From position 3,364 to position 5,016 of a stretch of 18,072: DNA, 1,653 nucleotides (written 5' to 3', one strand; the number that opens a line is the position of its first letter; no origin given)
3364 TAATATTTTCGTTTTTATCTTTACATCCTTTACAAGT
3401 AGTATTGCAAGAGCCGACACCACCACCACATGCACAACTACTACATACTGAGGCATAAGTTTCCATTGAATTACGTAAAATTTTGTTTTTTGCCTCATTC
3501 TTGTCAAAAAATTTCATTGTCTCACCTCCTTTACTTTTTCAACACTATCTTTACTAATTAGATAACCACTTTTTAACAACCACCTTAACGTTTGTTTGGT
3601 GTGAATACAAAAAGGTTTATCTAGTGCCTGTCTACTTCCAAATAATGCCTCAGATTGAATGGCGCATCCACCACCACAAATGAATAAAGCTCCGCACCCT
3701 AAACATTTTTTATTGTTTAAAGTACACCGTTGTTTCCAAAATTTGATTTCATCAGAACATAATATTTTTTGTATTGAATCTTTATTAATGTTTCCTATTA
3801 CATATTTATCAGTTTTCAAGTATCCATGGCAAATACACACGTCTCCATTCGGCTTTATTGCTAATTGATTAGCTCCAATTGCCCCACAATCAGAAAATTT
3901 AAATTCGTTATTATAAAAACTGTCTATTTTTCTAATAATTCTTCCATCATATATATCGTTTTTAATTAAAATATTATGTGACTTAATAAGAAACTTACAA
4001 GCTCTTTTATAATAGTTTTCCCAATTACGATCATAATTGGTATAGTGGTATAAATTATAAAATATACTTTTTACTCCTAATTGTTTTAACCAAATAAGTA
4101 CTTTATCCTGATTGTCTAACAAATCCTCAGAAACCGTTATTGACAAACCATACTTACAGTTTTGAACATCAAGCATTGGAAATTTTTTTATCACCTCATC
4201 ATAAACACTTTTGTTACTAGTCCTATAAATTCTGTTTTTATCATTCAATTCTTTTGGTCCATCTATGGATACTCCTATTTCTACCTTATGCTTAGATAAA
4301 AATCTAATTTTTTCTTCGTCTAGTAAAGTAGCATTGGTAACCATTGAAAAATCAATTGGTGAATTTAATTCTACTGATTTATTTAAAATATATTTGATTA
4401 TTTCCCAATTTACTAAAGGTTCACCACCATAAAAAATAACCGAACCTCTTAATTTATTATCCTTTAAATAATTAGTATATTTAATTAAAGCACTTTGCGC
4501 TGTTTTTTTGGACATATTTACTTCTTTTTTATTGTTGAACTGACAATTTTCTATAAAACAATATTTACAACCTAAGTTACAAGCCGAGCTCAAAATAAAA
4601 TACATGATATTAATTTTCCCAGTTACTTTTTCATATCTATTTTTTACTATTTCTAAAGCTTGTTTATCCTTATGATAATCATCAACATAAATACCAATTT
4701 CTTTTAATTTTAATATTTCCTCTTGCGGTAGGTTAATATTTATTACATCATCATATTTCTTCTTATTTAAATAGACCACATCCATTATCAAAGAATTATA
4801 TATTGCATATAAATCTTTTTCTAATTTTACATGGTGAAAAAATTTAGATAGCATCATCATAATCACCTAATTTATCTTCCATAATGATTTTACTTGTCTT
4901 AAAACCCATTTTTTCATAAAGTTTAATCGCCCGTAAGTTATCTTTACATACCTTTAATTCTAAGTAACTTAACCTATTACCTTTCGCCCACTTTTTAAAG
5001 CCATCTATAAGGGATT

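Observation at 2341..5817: Compact five-gene radical-SAM/SPASM RiPP-like islet between uvrA and the lgt-trxB block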

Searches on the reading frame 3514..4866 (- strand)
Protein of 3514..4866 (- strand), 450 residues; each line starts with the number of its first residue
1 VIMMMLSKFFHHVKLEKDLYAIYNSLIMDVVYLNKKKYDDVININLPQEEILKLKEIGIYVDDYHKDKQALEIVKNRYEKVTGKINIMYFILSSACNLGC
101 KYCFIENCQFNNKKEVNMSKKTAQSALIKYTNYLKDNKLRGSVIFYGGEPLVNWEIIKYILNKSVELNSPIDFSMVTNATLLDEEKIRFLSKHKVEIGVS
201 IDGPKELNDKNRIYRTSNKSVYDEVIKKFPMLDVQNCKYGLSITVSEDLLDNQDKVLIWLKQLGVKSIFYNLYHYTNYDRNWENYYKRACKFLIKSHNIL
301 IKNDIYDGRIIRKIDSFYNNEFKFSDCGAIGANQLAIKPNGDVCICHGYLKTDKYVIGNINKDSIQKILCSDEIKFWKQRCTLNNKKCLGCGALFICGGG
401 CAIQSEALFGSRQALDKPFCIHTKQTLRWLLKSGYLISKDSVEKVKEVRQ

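Call 3: search_protein_families(library=pfam, proteins=[window:3514-4866:-], max_evalue=0.1)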
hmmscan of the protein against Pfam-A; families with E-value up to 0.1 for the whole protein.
window:3514-4866:- (450 aa): 5 families
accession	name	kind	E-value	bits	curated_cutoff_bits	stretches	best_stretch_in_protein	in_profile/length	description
PF04055.27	Radical_SAM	-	2.5e-15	57.5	29.5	1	91-234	2-141/166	Radical SAM superfamily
PF13353.11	Fer4_12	-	8e-09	36.3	22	1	91-218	10-132/137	4Fe-4S single cluster domain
PF13186.11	SPASM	-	2e-08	34.9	21.5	1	327-391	1-66/67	Iron-sulfur cluster-binding domain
PF21605.3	CRLF2-like_D2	-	0.0015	19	27.3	1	251-326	11-84/94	Cytokine receptor-like factor 2-like, D2 domain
PF19200.6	MupG_N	-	0.091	12.7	24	0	240-329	2-90/237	6-phospho-N-acetylmuramidase, N-terminal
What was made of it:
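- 3514..4866 (-): Radical SAM/SPASM peptide maturase with an N-terminal RRE-like domain (probable start ATG 4854-4860). PF04055 and PF13186 (call 3).
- Checked: rSAM/SPASM, 3514-4866: PF04055 plus PF13186 (call 3).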

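Call 4: search_protein_families(library=ncbifam, proteins=[window:3514-4866:-], max_evalue=0.1)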
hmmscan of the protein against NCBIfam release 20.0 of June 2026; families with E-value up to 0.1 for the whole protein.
window:3514-4866:- (450 aa): 62 families (the best 25 are shown)
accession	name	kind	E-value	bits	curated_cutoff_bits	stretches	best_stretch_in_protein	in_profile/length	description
TIGR04136.1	rSAM_FibroRumin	equivalog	1.4e-73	248.3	400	1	7-433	2-452/458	FibroRumin system radical SAM peptide maturase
NF047865.1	rSAM_PapB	equivalog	1.4e-48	165.8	340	1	88-410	5-325/330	PapB family radical SAM/SPASM ranthipeptide maturase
TIGR04064.1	rSAM_nif11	equivalog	2.2e-40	138.7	518.7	2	44-232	43-224/459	nif11-like peptide radical SAM maturase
TIGR03942.1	sulfatase_rSAM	equivalog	4.6e-38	131.2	349.45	1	91-420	6-343/363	anaerobic sulfatase maturase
TIGR03906.1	quino_hemo_SAM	equivalog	1.1e-37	129.8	453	2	48-232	61-241/467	quinohemoprotein amine dehydrogenase maturation protein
TIGR03974.1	rSAM_six_Cys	equivalog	1.3e-35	123.2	425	2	45-266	60-279/451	thioether cross-link-forming SCIFF peptide maturase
TIGR03978.1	rSAM_paired_1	equivalog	4e-34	118.2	370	1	10-433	4-450/466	His-Xaa-Ser system radical SAM maturase HxsB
NF041298.1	rSAM_mat_DynA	equivalog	2.3e-31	109.1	450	1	95-417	10-337/356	dynobactin maturation radical SAM/SPASM protein DynA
TIGR04280.1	geopep_mat_rSAM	hypoth_equivalog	7e-30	104.3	400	1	18-404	17-395/428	geopeptide radical SAM maturase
TIGR04068.1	rSAM_ocin_clost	equivalog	8.4e-30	104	500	1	9-245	1-245/462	Cys-rich peptide radical SAM maturase CcpM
NF040492.1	not_ScfB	exception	1.4e-29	103.2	855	1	32-404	47-418/450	ScfB-related radical SAM/SPASM orphan maturase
TIGR04163.1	rSAM_cobopep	equivalog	5.3e-29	101.2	375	2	51-273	30-248/428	peptide-modifying radical SAM enzyme CbpB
NF038107.1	rSAM_NF038107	equivalog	2.1e-28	99.3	600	1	4-422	1-418/444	Cys-every-fifth radical SAM/SPASM peptide maturase CefB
NF041707.1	rSAM_YhhB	equivalog_domain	5.6e-26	91.3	445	1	92-280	8-201/369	cyclophane-forming radical SAM/SPASM peptide maturase YhhB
NF041718.1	rSAM_phane_AMC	equivalog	1.1e-25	90.5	425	1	93-427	13-353/362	cyclophane-forming radical SAM peptide maturase AmcB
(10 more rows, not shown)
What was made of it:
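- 3514..4866 (-): TIGR04136 scores 248 bits over the full length, cutoff 400 (call 4).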

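Call 5: find_homologous_proteins(query=window:3514-4866:-, max_evalue=1e-10)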
Query window:3514-4866:- (450 aa): 1131 proteins with E <= 1e-10 among 4850 candidates; the best 120 are listed.
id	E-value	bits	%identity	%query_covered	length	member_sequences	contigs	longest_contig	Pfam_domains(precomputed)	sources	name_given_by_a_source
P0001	0.0e+0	1008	99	100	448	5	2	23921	PF13186.12,PF04055.28,PF13353.12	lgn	-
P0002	2.3e-231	786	76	99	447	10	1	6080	PF13186.12,PF04055.28,PF13353.12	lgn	-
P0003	5.1e-229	778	75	99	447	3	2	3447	PF13186.12,PF04055.28,PF13353.12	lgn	-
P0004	1.5e-225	767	73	100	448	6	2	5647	PF13186.12,PF04055.28,PF13353.12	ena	-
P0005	2.3e-225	766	74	100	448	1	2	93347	PF13186.12,PF04055.28,PF13353.12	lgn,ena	-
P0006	7.2e-225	765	74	99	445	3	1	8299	PF13186.12,PF04055.28,PF13353.12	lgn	-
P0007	1.4e-223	761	73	99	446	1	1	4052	PF13186.12,PF04055.28,PF13353.12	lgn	-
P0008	3.6e-223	759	73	99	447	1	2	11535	PF13186.12,PF04055.28,PF13353.12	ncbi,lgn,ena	-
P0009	1.7e-222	757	72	99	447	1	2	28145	PF13186.12,PF04055.28,PF13353.12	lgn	-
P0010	2.5e-222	756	73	99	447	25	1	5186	PF13186.12,PF04055.28,PF13353.12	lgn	-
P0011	1.0e-221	754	73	98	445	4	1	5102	PF13186.12,PF04055.28,PF13353.12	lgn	-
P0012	1.5e-220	751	73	99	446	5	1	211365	PF13186.12,PF04055.28,PF13353.12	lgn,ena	-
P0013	2.3e-216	737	71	99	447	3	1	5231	PF13186.12,PF04055.28,PF13353.12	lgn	-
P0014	2.4e-211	720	71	99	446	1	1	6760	PF13186.12,PF04055.28,PF13353.12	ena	-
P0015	8.4e-210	715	70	99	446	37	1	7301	PF13186.12,PF04055.28,PF13353.12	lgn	-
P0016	2.1e-209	714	70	99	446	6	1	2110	PF13186.12,PF04055.28,PF13353.12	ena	-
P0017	3.0e-209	713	70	100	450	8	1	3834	PF13186.12,PF04055.28,PF13353.12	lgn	-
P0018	2.0e-206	704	67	99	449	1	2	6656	PF13186.12,PF04055.28,PF13353.12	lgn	-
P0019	3.4e-205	700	68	99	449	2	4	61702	PF13186.12,PF04055.28,PF13353.12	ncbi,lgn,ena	-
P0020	2.0e-201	688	68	99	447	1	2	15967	PF13186.12,PF04055.28,PF13353.12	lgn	-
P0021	1.2e-196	672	67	96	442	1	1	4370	PF13186.12,PF04055.28,PF13353.12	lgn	-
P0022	7.1e-196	669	67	96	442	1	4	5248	PF13186.12,PF04055.28,PF13353.12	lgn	-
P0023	8.1e-196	669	65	99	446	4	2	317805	PF13186.12,PF04055.28,PF13353.12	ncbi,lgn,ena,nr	ncbi:MAG: SPASM domain-containing protein [Bacilli bacterium]|nr:SPASM domain-containing protein [Ba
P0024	2.9e-195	667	65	99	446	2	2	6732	PF13186.12,PF04055.28,PF13353.12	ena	-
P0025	2.1e-194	664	66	98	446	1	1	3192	PF13186.12,PF04055.28,PF13353.12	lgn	-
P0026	1.1e-193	662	64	98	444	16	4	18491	PF13186.12,PF04055.28,PF13353.12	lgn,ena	-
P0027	2.0e-192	658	64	98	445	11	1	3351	PF13186.12,PF04055.28,PF13353.12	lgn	-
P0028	8.6e-191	652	64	98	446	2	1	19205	PF13186.12,PF04055.28,PF13353.12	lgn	-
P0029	1.6e-188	645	65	96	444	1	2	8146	PF13186.12,PF04055.28,PF13353.12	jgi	-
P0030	3.4e-187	641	64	96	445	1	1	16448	PF13186.12,PF04055.28,PF13353.12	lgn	-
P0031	1.1e-186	639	63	99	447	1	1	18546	PF13186.12,PF04055.28,PF13353.12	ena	-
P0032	3.6e-186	637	63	96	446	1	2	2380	PF13186.12,PF04055.28,PF13353.12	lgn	-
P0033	1.7e-184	632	64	96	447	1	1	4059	PF13186.12,PF04055.28,PF13353.12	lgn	-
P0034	1.2e-182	626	63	95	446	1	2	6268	PF13186.12,PF04055.28,PF13353.12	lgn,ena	-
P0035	3.7e-182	624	61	96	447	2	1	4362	PF13186.12,PF04055.28,PF13353.12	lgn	-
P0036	2.9e-181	621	62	96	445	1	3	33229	PF13186.12,PF04055.28,PF13353.12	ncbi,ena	-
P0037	8.3e-181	620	64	96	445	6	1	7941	PF13186.12,PF04055.28,PF13353.12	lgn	-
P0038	1.7e-180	619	63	98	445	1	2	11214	PF13186.12,PF04055.28,PF13353.12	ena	-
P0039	5.5e-180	617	62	96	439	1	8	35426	PF13186.12,PF04055.28,PF13353.12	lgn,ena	-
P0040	1.5e-179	615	63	96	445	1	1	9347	PF13186.12,PF04055.28,PF13353.12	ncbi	-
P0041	5.4e-179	614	60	96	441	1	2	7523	PF13186.12,PF04055.28,PF13353.12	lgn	-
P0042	9.7e-176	603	61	96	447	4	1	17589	PF13186.12,PF04055.28,PF13353.12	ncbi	-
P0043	1.1e-174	599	58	99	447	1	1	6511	PF13186.12,PF04055.28,PF13353.12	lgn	-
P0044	1.2e-173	596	60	96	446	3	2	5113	PF13186.12,PF04055.28,PF13353.12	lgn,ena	-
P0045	5.2e-171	587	59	96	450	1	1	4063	PF13186.12,PF04055.28,PF13353.12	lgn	-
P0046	8.4e-171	587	58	96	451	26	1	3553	PF13186.12,PF04055.28,PF13353.12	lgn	-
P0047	1.1e-168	580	57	99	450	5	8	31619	PF13186.12,PF04055.28,PF13353.12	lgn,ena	-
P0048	1.1e-164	566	58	96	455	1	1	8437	PF13186.12,PF04055.28,PF13353.12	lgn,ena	-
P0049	1.8e-164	566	55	97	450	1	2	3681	PF13186.12,PF04055.28,PF13353.12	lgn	-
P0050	3.0e-153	529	54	97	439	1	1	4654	PF13186.12,PF04055.28,PF13353.12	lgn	-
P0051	1.2e-148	514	51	99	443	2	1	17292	PF13186.12,PF04055.28,PF13353.12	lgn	-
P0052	2.5e-148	513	52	96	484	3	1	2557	PF13186.12,PF04055.28,PF13353.12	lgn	-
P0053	2.9e-148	512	53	97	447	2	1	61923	PF13186.12,PF04055.28,PF13353.12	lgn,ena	-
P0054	4.7e-148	512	51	99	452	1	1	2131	PF13186.12,PF04055.28,PF13353.12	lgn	-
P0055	8.6e-148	511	52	97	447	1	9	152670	PF13186.12,PF04055.28,PF13353.12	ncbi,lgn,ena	-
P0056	1.4e-147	510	53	97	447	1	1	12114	PF13186.12,PF04055.28,PF13353.12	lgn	-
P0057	1.2e-146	507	51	97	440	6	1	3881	PF13186.12,PF04055.28,PF13353.12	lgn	-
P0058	3.6e-146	505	51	97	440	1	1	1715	PF13186.12,PF04055.28,PF13353.12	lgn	-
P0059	3.7e-146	505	51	97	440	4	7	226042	PF13186.12,PF04055.28,PF13353.12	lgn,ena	-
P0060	1.1e-145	504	53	96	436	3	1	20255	PF13186.12,PF04055.28,PF13353.12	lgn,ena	-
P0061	2.5e-145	503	51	98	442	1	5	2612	PF13186.12,PF04055.28,PF13353.12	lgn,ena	-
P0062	9.9e-143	494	51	96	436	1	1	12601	PF13186.12,PF04055.28,PF13353.12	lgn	-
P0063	2.5e-141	489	52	96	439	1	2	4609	PF13186.12,PF04055.28,PF13353.12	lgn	-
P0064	1.4e-140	487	50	97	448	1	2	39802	PF13186.12,PF04055.28,PF13353.12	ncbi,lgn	-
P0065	7.3e-140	485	50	97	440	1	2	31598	PF13186.12,PF04055.28,PF13353.12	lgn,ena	-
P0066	2.1e-139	483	77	62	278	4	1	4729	PF04055.28,PF13353.12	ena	-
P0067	2.4e-139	483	49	97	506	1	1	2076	PF13186.12,PF04055.28,PF13353.12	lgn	-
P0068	3.0e-139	483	50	96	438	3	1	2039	PF04055.28,PF13353.12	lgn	-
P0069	3.7e-139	482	50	94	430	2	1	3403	PF13186.12,PF04055.28,PF13353.12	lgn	-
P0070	5.6e-139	482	51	96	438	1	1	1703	PF13186.12,PF04055.28,PF13353.12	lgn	-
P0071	5.8e-139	482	50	96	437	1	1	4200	PF04055.28,PF13353.12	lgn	-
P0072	6.9e-139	481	50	97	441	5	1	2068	PF13186.12,PF04055.28,PF13353.12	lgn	-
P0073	3.7e-138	479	50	96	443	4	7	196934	PF13186.12,PF04055.28,PF13353.12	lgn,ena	-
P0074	1.6e-136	474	48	97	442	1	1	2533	PF13186.12,PF04055.28,PF13353.12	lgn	-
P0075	3.5e-136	473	48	99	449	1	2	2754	PF13186.12,PF04055.28,PF13353.12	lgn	-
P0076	4.4e-136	472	48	96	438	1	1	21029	PF13186.12,PF04055.28,PF13353.12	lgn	-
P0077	4.7e-135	469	49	97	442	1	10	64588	PF13186.12,PF04055.28,PF13353.12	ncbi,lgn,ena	-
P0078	5.4e-135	469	49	96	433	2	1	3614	PF13186.12,PF04055.28,PF13353.12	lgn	-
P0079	2.8e-133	463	48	96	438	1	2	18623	PF04055.28,PF13353.12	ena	-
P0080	5.7e-133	462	48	99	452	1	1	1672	PF04055.28,PF13353.12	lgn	-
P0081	1.3e-132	461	47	99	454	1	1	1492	PF13186.12,PF04055.28,PF13353.12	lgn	-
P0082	8.3e-132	458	45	99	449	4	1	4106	PF13186.12,PF04055.28,PF13353.12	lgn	-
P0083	1.7e-131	457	55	83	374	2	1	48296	PF13186.12,PF04055.28,PF13353.12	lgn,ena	-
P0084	3.7e-131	456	47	96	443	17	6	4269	PF04055.28,PF13353.12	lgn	-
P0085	5.1e-131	455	49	97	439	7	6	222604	PF04055.28,PF13353.12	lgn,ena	-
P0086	2.4e-130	453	45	99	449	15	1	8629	PF13186.12,PF04055.28,PF13353.12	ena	-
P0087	4.6e-130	452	49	98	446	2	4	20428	PF04055.28,PF13353.12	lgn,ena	-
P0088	5.8e-130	452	47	97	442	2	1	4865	PF04055.28,PF13353.12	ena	-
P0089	1.4e-129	451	47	99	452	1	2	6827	PF04055.28,PF13353.12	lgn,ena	-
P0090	1.7e-129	450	47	95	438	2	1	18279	PF13186.12,PF04055.28,PF13353.12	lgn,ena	-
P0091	2.2e-129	450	50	85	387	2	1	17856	PF13186.12,PF04055.28,PF13353.12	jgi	-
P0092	1.3e-128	448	47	97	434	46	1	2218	PF13186.12,PF04055.28,PF13353.12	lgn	-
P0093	1.8e-127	444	47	97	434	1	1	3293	PF13186.12,PF04055.28,PF13353.12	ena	-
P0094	2.3e-127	443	46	99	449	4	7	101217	PF13186.12,PF04055.28,PF13353.12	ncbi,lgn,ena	-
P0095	6.7e-127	442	44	99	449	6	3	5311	PF13186.12,PF04055.28,PF13353.12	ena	-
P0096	1.4e-125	438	45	96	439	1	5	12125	PF13186.12,PF04055.28,PF13353.12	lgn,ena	-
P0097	3.2e-125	436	46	97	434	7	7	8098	PF13186.12,PF04055.28,PF13353.12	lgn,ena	-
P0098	1.1e-124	435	45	95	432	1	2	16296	PF13186.12,PF04055.28,PF13353.12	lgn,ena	-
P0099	5.4e-124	432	45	95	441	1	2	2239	PF13186.12,PF04055.28,PF13353.12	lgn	-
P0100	9.6e-124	432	47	96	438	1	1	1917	PF13186.12,PF04055.28,PF13353.12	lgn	-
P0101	6.7e-123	429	45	96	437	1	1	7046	PF13186.12,PF04055.28,PF13353.12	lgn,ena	-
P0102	9.1e-123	428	46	95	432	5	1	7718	PF13186.12,PF04055.28,PF13353.12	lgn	-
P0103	3.0e-122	427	46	96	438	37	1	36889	PF13186.12,PF04055.28,PF13353.12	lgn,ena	-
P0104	5.1e-122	426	45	96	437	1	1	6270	PF04055.28,PF13353.12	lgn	-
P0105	1.6e-121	424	46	93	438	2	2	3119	PF13186.12,PF04055.28,PF13353.12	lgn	-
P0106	1.7e-121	424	46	94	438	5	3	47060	PF13186.12,PF04055.28,PF13353.12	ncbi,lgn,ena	-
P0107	2.2e-121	424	46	92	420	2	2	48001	PF13186.12,PF04055.28,PF13353.12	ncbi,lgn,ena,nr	ncbi:MAG: radical SAM protein [Clostridia bacterium]|nr:radical SAM protein [Clostridia bacterium]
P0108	2.3e-121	424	46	98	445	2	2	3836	PF13186.12,PF04055.28,PF13353.12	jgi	-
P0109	8.7e-121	422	46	95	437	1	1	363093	PF13186.12,PF04055.28,PF13353.12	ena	-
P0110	2.5e-120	420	46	97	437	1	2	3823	PF04055.28,PF13353.12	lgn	-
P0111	4.8e-120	419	47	95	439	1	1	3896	PF13186.12,PF04055.28,PF13353.12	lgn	-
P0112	3.9e-118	413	44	95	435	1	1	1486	PF04055.28,PF13353.12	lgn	-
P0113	7.6e-118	412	46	96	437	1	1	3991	PF13186.12,PF04055.28,PF13353.12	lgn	-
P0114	2.4e-115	404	69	60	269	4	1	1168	PF04055.28,PF13353.12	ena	-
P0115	2.9e-115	404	46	96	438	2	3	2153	PF04055.28,PF13353.12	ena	-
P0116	3.2e-115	403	45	95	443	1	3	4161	PF04055.28,PF13353.12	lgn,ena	-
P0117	8.9e-115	402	45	97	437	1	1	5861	PF13186.12,PF04055.28,PF13353.12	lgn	-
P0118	1.9e-114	401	44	95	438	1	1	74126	PF13186.12,PF04055.28,PF13353.12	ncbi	-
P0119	4.8e-114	400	45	95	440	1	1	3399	PF13186.12,PF04055.28,PF13353.12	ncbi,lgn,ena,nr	ncbi:MAG TPA: radical SAM protein [Rickettsiales bacterium]|nr:radical SAM protein [Rickettsiales ba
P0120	6.5e-114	399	43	96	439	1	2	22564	PF13186.12,PF04055.28,PF13353.12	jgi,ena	jgi:uncharacterized protein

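Call 8: find_related_loci(query=A1, collection=genome_contigs, flank=6000)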
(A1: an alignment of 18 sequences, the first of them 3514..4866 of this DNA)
Query A1 (450 aa) in genome_contigs; peptide patterns used: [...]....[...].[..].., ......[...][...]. (x = any residue, [..] = any of these).
599 stretches matched a pattern (row limit reached: there are more); 522 encode a relative of the query (tblastn E <= 1e-3); the best 80 are kept; 80 distinct loci.
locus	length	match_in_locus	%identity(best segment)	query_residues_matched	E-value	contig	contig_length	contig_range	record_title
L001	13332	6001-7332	68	4-450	0e+0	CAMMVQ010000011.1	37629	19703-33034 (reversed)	MAG: uncultured Mollicutes bacterium isolate ERR7167064_bin.22_MetaWRAP_v1.1_MAG genome assembly, contig: NODE_373_lengt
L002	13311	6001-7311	72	2-438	0e+0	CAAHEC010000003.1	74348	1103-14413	MAG TPA_asm: Bacilli bacterium, isolate HGM10828, WGS project CAAHEC010000000 data, contig: SRS820626_38_k75_112965, who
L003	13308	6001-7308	46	3-435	2e-126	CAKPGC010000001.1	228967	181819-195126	MAG: uncultured Clostridia bacterium isolate REFINED_METABAT215_TOP10_CONTIGS_1500_ASSEMBLY_K77_MERGED__Hadza_PheChl_Fib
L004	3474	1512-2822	46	5-439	1e-120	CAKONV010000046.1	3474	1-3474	MAG: uncultured Bacilli bacterium isolate REFINED_METABAT215_TOP10_CONTIGS_1500_ASSEMBLY_K77_MERGED__Hadza_MoBio_hadza-E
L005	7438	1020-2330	44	2-435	3e-114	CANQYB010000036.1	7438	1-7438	MAG: uncultured Bacilli bacterium isolate Lapin-016__bin23 genome assembly, contig: Lapin-016__NODE_9216_length_7438_cov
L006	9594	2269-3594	41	4-444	1e-106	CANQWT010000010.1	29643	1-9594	MAG: uncultured Bacilli bacterium isolate Lapin-026__bin117 genome assembly, contig: Lapin-026__NODE_1699_length_29643_c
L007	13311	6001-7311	44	2-435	3e-114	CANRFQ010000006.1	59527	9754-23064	MAG: uncultured Bacilli bacterium isolate Lapin-023__bin43 genome assembly, contig: Lapin-023__NODE_716_length_59527_cov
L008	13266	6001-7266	34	4-432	3e-73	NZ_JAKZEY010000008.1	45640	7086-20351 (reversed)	Anaerococcus sp. AGMB09787 9787_8, whole genome shotgun sequence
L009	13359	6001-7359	37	4-437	9e-72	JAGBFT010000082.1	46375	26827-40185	MAG: Spirochaetaceae bacterium isolate RGIG9078 Water_deer_Rectum.Co__c950847, whole genome shotgun sequence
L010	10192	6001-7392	34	3-441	9e-72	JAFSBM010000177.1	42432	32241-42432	MAG: Ruminococcus sp. isolate RGIG2991 Goat_Rectum-3__c624800, whole genome shotgun sequence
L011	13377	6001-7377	33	3-437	7e-72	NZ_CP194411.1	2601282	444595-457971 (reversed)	Selenomonas sputigena strain ATCC 33150 chromosome, complete genome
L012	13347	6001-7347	33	5-437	3e-71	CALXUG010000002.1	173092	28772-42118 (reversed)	MAG: uncultured Clostridia bacterium isolate BRZ_EN__bin1 genome assembly, contig: BRZ_EN__NODE_107_length_173092_cov_7.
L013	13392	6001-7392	34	3-441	1e-70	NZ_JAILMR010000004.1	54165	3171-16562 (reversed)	MAG: Ruminococcus sp. isolate RUI259 k141_13273406_flag=0_multi=21.2322_len=54165, whole genome shotgun sequence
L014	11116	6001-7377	33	3-437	6e-70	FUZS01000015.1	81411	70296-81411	[Eubacterium] yurii strain ATCC 43714 genome assembly, contig: EI51DRAFT_scaffold00013.13, whole genome shotgun sequence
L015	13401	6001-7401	34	2-444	5e-70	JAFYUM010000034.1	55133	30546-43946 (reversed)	MAG: Ruminococcus sp. isolate RGIG7433 Water_buffalos_Colon-1__c502181, whole genome shotgun sequence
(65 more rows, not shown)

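Call 12: find_encoding_contigs(protein=P0023, flank=6000, max_places=2)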
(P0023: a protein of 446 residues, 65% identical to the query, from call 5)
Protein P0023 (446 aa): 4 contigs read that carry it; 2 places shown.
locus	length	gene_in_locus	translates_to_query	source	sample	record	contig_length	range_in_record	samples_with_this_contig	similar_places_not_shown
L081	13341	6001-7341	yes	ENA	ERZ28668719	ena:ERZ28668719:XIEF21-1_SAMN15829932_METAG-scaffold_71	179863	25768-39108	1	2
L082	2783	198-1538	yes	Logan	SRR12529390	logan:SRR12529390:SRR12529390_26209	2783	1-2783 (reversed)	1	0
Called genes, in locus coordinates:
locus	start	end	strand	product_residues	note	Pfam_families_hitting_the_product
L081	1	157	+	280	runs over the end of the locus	PF00877:NLPC_P60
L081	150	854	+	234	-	-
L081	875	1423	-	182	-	PF02773:S-AdoMet_synt_C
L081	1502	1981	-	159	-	PF00438:S-AdoMet_synt_N, PF02772:S-AdoMet_synt_M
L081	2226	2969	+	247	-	PF00106:adh_short, PF08659:KR, PF23441:SDR, PF13561:adh_short_C2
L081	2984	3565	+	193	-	PF01300:Sua5_yciO_yrdC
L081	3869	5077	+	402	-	PF01637:ATPase_2 (weak), PF13173:AAA_14, PF13635:DUF4143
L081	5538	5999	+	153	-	PF13420:Acetyltransf_4 (weak), PF00583:Acetyltransf_1, PF13673:Acetyltransf_10, PF08445:FR47 (faint), PF13508:Acetyltransf_7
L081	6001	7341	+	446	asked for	PF13353:Fer4_12 (weak), PF04055:Radical_SAM, PF13186:SPASM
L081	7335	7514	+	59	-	-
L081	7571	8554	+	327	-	-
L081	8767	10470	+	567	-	-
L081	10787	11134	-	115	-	PF12844:HTH_19 (weak), PF01381:HTH_3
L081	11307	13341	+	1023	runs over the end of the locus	PF00404:Dockerin_1, PF02368:Big_2, PF00404:Dockerin_1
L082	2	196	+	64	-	?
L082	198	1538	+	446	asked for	PF13353:Fer4_12 (weak), PF04055:Radical_SAM, PF13186:SPASM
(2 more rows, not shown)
